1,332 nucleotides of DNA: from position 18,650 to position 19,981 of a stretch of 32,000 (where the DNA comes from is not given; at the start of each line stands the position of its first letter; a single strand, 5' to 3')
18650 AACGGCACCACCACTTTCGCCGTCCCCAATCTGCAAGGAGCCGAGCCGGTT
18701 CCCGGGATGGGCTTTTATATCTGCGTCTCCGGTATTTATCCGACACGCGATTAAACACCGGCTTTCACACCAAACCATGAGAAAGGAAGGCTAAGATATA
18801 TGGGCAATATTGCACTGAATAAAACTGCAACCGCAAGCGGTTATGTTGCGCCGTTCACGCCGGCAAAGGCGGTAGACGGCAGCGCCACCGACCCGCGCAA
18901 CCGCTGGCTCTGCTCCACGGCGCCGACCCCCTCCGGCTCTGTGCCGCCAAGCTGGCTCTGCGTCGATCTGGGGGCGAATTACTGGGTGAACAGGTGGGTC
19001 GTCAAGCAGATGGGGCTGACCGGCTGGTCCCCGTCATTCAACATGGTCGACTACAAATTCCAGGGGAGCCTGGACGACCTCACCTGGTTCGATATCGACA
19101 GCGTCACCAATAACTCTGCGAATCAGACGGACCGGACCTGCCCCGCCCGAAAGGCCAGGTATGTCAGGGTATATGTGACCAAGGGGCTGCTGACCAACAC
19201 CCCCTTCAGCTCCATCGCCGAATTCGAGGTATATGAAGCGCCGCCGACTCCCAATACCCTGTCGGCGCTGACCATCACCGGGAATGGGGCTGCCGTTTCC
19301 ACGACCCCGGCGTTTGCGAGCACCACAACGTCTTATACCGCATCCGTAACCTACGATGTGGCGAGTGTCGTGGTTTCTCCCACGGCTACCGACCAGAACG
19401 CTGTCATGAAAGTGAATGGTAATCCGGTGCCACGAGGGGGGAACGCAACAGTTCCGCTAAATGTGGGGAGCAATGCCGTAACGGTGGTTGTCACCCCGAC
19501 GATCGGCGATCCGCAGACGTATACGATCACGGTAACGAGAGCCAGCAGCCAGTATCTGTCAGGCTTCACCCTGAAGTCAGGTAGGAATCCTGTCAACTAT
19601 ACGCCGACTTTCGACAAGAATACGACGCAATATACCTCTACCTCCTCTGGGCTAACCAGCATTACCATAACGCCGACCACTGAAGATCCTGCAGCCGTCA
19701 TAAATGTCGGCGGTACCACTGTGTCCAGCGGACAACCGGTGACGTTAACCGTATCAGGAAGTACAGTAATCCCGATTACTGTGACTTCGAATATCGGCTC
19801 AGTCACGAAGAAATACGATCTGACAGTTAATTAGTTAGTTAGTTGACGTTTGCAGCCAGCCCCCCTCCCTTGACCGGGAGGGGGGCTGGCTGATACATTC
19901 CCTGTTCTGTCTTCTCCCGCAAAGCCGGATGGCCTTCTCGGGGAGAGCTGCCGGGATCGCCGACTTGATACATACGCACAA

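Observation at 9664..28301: Candidate cohesin-dockerin-type surface display system in a diderm: two giant dockerin-tailed proteins, each followed by a cohesin-like lipoprotein, plus a third minimal cohesin-like lipoprotein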

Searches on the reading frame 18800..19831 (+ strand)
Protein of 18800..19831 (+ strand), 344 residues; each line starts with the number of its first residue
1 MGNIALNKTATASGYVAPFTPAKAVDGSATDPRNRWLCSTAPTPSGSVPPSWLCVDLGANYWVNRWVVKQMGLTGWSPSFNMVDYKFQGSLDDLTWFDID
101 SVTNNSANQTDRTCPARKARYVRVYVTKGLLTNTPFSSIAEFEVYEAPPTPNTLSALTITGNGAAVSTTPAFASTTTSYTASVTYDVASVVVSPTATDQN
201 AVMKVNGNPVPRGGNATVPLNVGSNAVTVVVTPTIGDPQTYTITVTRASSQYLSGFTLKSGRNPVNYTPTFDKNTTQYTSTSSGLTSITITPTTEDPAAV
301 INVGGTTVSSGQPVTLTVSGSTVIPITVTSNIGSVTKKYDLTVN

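Call 10: search_protein_families(library=pfam, proteins=[window:18800-19831:+], max_evalue=0.01)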
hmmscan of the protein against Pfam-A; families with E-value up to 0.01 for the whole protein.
window:18800-19831:+ (344 aa): 4 families
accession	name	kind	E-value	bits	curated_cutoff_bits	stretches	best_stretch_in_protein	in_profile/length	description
PF12733.13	Cadherin-like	-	3.6e-27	95.1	24.2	2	154-247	1-88/89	Cadherin-like beta sandwich domain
PF22633.2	F5_F8_type_C_2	-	1.5e-15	58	27.8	1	23-124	1-91/91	NedA-like, galactose-binding domain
PF00754.31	F5_F8_type_C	-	3.7e-15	56.6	28.2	1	10-142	2-127/127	F5/8 type C domain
PF09136.16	Glucodextran_B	-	0.0011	19.3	27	1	183-247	12-81/83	Glucodextranase, domain B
